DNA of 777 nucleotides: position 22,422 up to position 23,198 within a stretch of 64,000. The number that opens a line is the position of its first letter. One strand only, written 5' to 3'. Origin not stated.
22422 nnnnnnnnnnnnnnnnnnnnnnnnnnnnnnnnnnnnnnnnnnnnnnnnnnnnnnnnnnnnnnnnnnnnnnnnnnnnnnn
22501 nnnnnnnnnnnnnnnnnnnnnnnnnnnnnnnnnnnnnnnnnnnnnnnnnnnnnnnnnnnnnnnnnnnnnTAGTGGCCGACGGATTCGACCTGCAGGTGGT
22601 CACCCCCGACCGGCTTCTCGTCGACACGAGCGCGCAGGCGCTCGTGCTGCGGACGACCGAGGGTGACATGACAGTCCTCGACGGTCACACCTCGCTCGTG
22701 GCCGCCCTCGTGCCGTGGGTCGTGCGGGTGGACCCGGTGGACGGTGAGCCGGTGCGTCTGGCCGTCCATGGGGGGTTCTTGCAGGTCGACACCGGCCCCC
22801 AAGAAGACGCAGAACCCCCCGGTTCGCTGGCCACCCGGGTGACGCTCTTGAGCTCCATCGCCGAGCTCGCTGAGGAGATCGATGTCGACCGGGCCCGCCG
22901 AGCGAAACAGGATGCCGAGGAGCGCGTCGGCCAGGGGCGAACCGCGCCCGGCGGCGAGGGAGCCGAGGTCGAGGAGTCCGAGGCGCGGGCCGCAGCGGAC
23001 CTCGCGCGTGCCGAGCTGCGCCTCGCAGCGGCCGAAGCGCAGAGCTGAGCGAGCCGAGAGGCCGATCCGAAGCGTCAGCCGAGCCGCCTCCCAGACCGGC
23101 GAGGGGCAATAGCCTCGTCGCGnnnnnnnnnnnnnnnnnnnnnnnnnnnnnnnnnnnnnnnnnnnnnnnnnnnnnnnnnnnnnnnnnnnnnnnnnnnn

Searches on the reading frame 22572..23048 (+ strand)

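Call 62: search_protein_families(library=ncbifam, proteins=[window:22572-23048:+], max_evalue=1e-12)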
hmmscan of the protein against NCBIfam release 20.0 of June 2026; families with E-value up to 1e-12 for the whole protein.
window:22572-23048:+ (158 aa): 7 families
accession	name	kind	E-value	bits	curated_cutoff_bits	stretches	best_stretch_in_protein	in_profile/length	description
NF001846.0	PRK00571.1-3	equivalog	1.2e-19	70.8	132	1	5-155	4-135/137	F0F1 ATP synthase subunit epsilon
NF009980.0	PRK13446.1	equivalog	1.8e-17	63.6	129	1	1-156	1-133/136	F0F1 ATP synthase subunit epsilon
TIGR01216.1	ATP_synt_epsi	equivalog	2.2e-17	63.3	67.25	1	6-150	3-127/130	ATP synthase F1 subunit epsilon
NF009984.0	PRK13450.1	equivalog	3.1e-17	62.8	164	1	1-121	1-108/133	F0F1 ATP synthase subunit epsilon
NF001851.0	PRK00571.2-4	equivalog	1.8e-15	57.2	131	1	1-121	1-108/135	F0F1 ATP synthase subunit epsilon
NF001852.0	PRK00571.2-5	equivalog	3.5e-15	56.3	145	1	7-118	6-105/124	F0F1 ATP synthase subunit epsilon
NF009977.0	PRK13442.1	equivalog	5.6e-14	52.1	80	1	6-111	7-99/102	F0F1 ATP synthase subunit epsilon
